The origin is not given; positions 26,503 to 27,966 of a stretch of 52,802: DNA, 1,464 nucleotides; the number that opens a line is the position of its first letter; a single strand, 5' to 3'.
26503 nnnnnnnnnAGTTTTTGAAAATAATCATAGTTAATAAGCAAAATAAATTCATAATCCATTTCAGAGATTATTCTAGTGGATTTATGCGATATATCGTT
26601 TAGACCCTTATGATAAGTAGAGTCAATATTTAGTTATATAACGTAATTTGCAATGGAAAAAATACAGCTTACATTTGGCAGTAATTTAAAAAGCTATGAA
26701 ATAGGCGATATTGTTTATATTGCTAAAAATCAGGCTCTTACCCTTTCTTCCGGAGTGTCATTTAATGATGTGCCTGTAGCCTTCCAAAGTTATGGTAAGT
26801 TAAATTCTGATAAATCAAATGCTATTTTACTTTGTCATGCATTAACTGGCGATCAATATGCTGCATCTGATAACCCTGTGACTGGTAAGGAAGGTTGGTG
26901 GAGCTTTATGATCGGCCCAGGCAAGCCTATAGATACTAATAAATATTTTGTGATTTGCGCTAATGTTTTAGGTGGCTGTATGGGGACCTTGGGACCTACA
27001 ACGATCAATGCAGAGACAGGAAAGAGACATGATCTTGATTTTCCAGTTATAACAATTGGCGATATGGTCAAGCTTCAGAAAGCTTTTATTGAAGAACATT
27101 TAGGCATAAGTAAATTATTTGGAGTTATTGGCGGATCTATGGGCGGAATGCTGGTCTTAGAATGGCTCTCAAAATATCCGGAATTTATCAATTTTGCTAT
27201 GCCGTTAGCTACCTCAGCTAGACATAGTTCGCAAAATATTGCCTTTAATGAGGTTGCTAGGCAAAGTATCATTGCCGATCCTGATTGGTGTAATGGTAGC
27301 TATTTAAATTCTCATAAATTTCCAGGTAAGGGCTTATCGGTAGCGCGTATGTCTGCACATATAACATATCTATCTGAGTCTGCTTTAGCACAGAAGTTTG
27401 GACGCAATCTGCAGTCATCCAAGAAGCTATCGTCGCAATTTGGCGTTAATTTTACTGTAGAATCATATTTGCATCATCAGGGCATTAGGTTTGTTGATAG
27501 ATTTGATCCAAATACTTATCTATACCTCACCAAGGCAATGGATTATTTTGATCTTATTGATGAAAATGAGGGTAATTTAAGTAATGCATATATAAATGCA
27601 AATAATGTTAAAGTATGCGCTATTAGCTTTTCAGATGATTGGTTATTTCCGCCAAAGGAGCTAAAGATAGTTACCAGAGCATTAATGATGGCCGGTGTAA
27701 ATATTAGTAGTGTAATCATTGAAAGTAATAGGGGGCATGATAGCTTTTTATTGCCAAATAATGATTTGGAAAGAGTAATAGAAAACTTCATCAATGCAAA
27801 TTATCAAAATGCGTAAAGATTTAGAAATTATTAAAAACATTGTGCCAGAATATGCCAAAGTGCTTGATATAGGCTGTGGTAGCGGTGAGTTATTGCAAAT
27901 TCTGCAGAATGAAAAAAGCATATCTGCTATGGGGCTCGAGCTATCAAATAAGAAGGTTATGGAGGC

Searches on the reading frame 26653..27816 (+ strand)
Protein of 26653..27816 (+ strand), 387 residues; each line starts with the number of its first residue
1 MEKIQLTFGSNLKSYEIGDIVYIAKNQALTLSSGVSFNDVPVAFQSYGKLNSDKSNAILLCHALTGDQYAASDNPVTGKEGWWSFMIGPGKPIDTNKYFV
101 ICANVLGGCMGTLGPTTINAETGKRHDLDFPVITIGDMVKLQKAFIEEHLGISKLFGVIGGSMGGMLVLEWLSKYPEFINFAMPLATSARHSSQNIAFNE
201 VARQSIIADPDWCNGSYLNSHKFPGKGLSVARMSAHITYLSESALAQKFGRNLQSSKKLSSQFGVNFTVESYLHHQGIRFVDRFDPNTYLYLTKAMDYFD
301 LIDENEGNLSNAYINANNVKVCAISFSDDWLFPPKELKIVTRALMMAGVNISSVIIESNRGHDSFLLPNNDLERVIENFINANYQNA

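Call 52: search_protein_families(library=pfam, proteins=[window:26653-27816:+], max_evalue=0.00001)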
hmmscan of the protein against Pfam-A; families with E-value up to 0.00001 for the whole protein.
window:26653-27816:+ (387 aa): 1 family
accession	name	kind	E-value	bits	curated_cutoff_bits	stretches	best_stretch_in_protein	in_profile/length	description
PF00561.26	Abhydrolase_1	-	9.3e-18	65.2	25.8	1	56-366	1-242/245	alpha/beta hydrolase fold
